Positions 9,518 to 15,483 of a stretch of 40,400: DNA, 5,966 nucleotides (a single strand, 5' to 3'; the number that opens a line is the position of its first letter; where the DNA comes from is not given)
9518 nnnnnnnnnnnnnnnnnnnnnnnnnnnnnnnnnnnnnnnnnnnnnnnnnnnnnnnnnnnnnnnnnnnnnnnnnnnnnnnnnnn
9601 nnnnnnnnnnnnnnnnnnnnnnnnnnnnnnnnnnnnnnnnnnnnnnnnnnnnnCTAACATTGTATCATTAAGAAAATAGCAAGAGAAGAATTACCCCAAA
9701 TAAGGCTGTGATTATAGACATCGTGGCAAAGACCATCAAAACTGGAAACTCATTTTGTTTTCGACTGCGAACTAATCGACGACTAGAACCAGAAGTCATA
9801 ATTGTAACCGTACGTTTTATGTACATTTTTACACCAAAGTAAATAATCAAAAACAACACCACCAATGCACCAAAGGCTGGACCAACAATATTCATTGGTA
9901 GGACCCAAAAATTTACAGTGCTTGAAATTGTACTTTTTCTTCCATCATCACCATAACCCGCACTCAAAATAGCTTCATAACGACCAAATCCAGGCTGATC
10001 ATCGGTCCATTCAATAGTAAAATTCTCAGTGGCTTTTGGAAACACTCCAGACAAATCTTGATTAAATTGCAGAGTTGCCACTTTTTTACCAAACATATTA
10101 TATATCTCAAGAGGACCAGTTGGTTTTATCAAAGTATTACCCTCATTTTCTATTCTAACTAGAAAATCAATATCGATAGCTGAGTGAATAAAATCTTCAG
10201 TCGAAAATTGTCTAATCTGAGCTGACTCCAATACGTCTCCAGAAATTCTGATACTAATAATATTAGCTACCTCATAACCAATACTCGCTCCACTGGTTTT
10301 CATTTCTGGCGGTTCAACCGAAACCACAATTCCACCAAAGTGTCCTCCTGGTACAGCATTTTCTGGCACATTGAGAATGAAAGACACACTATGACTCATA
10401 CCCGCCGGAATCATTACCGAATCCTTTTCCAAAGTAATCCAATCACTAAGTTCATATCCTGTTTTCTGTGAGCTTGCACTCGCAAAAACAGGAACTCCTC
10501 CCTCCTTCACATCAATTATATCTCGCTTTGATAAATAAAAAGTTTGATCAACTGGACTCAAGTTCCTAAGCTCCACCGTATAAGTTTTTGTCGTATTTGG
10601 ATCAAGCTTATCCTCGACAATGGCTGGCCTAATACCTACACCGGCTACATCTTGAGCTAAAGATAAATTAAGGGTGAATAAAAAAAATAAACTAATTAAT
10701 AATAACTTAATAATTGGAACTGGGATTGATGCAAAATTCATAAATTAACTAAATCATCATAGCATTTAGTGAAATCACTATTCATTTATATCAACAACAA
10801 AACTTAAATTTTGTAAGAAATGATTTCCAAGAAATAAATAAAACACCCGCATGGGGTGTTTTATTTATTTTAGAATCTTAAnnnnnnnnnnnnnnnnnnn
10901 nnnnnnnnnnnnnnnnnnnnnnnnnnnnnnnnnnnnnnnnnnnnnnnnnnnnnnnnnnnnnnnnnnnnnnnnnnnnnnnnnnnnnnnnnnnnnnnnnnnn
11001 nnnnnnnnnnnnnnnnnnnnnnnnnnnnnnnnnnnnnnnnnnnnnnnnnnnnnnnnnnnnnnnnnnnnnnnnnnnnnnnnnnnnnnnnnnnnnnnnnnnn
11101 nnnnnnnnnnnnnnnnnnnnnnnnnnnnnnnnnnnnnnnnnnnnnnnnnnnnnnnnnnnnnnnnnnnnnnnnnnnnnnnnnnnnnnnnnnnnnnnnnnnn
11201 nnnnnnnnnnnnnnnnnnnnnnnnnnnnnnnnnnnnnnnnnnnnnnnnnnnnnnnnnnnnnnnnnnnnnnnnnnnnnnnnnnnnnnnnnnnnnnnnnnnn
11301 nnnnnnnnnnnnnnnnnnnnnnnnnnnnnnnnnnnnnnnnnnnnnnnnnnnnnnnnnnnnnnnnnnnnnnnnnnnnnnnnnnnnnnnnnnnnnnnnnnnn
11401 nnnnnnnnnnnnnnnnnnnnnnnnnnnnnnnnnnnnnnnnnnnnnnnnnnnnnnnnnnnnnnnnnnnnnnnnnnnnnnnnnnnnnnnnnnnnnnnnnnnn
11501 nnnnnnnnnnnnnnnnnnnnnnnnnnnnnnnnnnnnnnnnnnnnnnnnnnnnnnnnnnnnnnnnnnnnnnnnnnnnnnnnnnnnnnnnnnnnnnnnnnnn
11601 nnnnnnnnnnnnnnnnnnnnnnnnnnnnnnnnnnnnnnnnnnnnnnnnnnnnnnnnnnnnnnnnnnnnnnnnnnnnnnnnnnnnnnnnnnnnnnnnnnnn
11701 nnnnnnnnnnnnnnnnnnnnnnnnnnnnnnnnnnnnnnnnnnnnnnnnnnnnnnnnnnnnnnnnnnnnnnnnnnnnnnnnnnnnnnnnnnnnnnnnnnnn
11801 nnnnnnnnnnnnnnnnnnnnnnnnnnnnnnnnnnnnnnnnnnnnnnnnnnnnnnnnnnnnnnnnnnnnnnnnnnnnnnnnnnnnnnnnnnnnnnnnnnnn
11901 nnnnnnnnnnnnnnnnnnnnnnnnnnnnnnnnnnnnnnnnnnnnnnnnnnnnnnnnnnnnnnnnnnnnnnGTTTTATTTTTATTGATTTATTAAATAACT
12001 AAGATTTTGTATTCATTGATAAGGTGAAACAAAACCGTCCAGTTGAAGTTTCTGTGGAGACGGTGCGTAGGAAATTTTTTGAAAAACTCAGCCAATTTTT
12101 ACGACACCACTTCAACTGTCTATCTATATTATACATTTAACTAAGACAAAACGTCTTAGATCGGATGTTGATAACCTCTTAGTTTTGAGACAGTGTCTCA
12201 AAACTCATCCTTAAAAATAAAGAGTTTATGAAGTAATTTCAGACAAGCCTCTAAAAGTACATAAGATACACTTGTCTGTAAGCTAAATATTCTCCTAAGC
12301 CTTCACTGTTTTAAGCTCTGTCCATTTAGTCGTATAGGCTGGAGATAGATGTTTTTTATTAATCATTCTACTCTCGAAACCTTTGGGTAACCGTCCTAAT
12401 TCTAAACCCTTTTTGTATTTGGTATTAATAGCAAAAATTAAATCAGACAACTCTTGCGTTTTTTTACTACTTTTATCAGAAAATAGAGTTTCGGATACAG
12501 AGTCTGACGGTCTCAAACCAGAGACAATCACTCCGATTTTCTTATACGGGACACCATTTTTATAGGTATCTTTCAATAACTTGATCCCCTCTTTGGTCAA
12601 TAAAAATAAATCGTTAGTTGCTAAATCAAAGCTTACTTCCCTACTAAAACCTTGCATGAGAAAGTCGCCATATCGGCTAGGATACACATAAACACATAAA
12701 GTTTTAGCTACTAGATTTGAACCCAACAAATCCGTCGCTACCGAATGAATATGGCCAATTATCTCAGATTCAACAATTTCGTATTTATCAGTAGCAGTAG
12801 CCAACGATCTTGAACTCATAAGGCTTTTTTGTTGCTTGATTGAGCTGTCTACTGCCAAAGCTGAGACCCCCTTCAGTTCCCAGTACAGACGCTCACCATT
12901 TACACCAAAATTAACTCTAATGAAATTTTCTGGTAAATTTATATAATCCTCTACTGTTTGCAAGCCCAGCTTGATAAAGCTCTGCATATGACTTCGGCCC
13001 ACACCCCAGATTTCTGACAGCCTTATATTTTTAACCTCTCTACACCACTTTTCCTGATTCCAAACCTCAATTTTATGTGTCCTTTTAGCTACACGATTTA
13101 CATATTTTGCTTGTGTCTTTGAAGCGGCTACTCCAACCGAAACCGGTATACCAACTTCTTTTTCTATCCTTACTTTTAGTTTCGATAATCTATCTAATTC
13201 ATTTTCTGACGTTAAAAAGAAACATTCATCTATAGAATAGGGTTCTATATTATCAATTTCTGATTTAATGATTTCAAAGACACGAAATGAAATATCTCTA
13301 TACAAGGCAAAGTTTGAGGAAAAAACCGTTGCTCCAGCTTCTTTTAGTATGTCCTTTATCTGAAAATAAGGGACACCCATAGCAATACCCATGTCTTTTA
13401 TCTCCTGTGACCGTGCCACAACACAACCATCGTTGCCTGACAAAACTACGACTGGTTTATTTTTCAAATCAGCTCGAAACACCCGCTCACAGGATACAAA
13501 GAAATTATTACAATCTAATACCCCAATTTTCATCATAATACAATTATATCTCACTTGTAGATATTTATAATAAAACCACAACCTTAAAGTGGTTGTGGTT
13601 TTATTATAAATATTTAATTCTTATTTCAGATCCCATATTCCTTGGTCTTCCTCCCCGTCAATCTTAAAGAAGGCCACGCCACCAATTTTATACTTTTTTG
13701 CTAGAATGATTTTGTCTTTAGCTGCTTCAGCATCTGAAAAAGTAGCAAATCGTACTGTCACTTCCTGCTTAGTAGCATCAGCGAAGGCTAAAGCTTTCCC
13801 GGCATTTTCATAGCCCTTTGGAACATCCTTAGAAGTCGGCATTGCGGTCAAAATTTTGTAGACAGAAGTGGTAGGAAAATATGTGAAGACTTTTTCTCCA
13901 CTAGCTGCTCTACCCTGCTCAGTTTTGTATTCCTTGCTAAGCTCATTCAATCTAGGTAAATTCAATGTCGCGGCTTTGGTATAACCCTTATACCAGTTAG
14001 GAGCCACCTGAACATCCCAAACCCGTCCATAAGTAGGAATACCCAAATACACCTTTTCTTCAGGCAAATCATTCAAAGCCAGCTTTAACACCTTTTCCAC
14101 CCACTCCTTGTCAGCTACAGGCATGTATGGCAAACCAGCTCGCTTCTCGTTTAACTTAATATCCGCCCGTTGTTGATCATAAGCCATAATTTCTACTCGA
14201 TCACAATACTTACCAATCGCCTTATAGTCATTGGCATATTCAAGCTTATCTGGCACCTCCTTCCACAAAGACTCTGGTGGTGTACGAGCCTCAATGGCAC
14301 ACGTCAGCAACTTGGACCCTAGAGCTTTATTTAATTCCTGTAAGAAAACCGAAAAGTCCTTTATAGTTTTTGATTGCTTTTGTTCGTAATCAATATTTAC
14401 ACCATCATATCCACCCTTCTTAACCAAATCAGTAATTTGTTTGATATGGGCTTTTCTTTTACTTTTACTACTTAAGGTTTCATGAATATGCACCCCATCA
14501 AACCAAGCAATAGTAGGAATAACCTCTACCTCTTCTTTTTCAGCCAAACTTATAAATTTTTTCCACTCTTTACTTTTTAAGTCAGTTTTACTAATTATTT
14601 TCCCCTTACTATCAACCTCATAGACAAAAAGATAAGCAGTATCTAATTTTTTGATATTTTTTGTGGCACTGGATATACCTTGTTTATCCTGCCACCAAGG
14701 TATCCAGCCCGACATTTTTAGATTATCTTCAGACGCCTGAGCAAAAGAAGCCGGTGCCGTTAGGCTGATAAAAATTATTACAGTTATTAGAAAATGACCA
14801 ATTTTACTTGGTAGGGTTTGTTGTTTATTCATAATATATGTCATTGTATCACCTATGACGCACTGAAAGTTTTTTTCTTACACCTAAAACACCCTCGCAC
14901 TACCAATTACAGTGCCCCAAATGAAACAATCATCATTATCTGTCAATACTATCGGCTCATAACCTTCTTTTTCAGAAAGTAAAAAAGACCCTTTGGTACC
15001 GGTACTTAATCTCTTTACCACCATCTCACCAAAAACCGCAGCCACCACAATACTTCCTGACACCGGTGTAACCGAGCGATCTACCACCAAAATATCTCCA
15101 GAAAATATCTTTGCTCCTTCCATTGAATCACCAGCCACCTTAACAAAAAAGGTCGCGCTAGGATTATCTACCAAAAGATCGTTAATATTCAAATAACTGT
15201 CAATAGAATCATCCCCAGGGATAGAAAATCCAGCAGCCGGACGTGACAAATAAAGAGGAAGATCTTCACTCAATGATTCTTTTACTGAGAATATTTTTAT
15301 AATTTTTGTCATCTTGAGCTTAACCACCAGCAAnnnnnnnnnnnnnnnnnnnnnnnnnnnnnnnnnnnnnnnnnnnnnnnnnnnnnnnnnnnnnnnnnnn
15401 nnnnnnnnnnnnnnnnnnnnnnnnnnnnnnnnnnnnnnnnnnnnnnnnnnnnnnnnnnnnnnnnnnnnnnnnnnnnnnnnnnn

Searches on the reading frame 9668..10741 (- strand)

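Call 51: search_protein_families(library=pfam, proteins=[window:9668-10741:-], max_evalue=0.001)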
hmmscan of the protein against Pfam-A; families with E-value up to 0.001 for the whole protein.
window:9668-10741:- (357 aa): 1 family
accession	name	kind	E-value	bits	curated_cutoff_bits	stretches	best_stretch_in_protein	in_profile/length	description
PF06030.18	WxLIP_PGBD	-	1.7e-07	31.7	27.3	1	45-141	22-120/121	WxL Interacting Protein, peptidoglycan binding domain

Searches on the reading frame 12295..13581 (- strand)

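Call 51: search_protein_families(library=pfam, proteins=[window:12295-13581:-], max_evalue=0.001)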
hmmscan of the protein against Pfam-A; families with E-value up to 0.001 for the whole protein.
window:12295-13581:- (428 aa): 3 families
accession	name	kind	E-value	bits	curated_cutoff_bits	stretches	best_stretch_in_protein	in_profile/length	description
PF00817.25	IMS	-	3.1e-32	112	23.2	1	22-161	1-146/148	impB/mucB/samB family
PF11799.13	IMS_C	-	3.9e-14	53.4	20.7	1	252-365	2-108/109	impB/mucB/samB family C-terminal domain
PF13438.11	DUF4113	-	3.9e-05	24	24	1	384-426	9-51/51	Domain of unknown function (DUF4113)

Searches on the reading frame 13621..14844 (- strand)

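Call 51: search_protein_families(library=pfam, proteins=[window:13621-14844:-], max_evalue=0.001)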
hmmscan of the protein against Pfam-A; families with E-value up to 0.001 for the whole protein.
window:13621-14844:- (407 aa): 1 family
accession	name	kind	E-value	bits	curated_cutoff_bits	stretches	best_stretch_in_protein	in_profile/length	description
PF00704.34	Glyco_hydro_18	-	4.2e-25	89.5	29.6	1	62-396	18-315/317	Glycosyl hydrolases family 18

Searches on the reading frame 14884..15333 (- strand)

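Call 52: search_protein_families(library=pfam, proteins=[window:14884-15333:-], max_evalue=0.001)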
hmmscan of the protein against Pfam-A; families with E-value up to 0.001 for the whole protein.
window:14884-15333:- (149 aa): 1 family
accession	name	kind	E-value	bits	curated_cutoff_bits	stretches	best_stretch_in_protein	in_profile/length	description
PF00717.28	Peptidase_S24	-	3.8e-26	91.5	23.3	1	26-143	1-116/116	Peptidase S24-like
